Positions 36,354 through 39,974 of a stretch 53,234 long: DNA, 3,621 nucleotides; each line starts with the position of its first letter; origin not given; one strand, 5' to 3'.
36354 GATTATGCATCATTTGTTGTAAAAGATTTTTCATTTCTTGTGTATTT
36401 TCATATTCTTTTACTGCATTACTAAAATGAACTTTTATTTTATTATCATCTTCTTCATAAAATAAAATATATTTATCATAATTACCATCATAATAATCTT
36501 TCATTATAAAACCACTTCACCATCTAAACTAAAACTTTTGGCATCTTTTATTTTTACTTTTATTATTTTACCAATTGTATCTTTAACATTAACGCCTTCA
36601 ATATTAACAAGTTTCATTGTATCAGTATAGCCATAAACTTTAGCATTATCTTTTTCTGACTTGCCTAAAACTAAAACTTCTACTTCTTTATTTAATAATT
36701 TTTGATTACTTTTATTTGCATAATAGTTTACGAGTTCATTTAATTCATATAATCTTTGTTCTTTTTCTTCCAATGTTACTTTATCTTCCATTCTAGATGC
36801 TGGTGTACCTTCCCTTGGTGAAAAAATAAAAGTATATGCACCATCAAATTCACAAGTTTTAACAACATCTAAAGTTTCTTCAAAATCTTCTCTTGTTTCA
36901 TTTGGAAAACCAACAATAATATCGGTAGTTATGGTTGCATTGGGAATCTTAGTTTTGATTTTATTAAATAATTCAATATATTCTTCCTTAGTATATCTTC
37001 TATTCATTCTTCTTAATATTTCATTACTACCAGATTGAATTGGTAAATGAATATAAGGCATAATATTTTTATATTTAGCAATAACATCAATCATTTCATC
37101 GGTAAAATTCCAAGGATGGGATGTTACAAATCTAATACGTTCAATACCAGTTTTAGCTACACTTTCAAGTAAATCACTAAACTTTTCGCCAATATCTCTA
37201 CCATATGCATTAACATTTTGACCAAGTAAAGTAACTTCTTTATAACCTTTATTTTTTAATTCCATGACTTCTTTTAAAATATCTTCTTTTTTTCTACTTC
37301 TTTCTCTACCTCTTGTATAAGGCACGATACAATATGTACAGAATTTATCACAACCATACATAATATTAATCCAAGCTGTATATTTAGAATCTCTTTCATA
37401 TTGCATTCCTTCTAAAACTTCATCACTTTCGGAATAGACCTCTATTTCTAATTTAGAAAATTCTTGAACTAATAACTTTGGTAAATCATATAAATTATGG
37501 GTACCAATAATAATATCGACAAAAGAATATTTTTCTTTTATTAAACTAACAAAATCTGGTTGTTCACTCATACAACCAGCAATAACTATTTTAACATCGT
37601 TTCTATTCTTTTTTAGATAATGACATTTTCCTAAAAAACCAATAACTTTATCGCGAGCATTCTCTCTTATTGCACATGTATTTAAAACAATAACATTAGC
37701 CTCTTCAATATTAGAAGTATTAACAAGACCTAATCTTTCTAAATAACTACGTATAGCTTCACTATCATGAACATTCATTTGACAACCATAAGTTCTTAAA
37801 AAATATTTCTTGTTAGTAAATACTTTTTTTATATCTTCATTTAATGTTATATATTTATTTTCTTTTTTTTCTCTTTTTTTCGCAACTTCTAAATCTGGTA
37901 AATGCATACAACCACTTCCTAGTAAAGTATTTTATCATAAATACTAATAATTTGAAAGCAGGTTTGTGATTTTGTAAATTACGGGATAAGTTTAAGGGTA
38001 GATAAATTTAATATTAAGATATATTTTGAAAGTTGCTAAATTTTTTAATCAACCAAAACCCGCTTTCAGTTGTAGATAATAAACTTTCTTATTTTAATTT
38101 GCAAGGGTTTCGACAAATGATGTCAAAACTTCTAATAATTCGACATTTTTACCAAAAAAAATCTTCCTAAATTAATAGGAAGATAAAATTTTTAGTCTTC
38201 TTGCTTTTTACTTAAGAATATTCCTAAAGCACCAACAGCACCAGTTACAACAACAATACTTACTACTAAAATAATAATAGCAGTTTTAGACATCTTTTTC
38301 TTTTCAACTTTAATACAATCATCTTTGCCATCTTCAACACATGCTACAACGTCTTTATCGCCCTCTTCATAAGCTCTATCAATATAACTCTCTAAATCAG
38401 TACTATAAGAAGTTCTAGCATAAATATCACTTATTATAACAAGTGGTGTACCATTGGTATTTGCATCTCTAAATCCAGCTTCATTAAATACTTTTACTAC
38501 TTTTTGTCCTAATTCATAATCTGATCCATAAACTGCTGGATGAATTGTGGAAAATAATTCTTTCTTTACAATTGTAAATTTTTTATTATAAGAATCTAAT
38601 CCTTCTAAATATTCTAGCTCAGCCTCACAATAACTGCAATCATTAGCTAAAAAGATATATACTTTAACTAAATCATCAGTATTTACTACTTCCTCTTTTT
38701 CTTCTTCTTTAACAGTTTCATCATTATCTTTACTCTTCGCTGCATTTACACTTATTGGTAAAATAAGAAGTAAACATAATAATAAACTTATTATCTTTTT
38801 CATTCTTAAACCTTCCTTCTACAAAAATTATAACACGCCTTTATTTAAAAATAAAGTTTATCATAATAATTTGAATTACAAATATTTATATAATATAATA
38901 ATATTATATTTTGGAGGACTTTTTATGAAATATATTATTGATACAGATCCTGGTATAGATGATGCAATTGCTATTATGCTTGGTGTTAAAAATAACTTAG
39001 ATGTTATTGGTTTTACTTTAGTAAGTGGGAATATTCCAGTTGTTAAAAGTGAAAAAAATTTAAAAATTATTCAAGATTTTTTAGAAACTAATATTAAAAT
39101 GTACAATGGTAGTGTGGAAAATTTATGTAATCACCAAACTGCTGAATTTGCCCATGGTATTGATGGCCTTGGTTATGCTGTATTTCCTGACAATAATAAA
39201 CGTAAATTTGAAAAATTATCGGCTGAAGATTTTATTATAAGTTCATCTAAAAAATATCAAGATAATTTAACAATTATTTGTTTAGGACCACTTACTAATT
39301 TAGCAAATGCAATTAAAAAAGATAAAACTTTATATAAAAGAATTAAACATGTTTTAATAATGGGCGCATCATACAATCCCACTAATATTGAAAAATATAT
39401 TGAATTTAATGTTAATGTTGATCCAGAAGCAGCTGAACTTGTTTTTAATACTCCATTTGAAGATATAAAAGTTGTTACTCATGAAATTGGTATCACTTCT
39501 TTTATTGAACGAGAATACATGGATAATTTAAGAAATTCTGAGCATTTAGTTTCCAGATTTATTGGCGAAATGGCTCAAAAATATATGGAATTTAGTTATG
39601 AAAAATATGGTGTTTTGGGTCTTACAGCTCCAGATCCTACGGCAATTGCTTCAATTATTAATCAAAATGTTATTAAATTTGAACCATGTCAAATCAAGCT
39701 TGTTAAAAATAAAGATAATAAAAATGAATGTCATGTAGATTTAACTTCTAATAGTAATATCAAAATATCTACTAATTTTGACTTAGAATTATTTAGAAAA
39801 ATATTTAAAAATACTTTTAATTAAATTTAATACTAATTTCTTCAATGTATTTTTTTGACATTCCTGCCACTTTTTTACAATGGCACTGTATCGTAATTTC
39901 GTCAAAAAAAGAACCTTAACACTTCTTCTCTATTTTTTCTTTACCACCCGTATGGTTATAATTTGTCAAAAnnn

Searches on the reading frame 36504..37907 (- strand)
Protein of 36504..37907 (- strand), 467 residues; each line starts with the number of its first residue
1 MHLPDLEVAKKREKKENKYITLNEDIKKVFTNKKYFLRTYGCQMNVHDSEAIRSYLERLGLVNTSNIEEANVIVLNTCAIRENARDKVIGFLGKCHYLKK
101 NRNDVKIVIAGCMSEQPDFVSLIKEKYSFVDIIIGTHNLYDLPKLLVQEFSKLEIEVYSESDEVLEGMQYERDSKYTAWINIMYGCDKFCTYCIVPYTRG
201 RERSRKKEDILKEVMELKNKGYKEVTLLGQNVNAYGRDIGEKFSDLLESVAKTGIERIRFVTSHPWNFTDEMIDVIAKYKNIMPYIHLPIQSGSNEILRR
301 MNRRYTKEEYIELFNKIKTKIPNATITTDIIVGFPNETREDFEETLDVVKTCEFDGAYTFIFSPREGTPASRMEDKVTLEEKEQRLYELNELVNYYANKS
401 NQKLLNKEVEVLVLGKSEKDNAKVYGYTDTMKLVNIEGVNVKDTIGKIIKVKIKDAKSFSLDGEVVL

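Call 38: search_protein_families(library=pfam, proteins=[window:36504-37907:-], max_evalue=0.0001)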
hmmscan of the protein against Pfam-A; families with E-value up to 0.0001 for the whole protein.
window:36504-37907:- (467 aa): 3 families
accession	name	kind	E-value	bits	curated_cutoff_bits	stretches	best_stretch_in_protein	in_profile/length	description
PF04055.27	Radical_SAM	-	8.5e-35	120.8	29.5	1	180-347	1-164/166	Radical SAM superfamily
PF00919.26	UPF0004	-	9.2e-25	87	27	1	34-135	1-98/98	Uncharacterized protein family UPF0004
PF01938.26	TRAM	-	8.6e-13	48.4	21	1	404-466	3-61/61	TRAM domain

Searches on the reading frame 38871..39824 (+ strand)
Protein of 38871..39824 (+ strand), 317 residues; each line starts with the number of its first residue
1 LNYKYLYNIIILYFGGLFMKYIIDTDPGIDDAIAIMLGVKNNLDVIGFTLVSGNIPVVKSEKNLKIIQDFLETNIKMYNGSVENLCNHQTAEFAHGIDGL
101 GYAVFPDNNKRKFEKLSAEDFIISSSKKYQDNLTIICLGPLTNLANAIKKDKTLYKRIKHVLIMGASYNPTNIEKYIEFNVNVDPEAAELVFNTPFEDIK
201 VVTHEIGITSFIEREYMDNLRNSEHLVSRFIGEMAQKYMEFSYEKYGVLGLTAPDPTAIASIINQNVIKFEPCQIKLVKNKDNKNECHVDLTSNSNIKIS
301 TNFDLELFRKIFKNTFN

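Call 38: search_protein_families(library=pfam, proteins=[window:38871-39824:+], max_evalue=0.0001)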
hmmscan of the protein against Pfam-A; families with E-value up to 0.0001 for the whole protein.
window:38871-39824:+ (317 aa): 1 family
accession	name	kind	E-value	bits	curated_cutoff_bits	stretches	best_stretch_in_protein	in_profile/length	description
PF01156.24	IU_nuc_hydro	-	5.5e-59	200.7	34.2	1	22-309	2-296/297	Inosine-uridine preferring nucleoside hydrolase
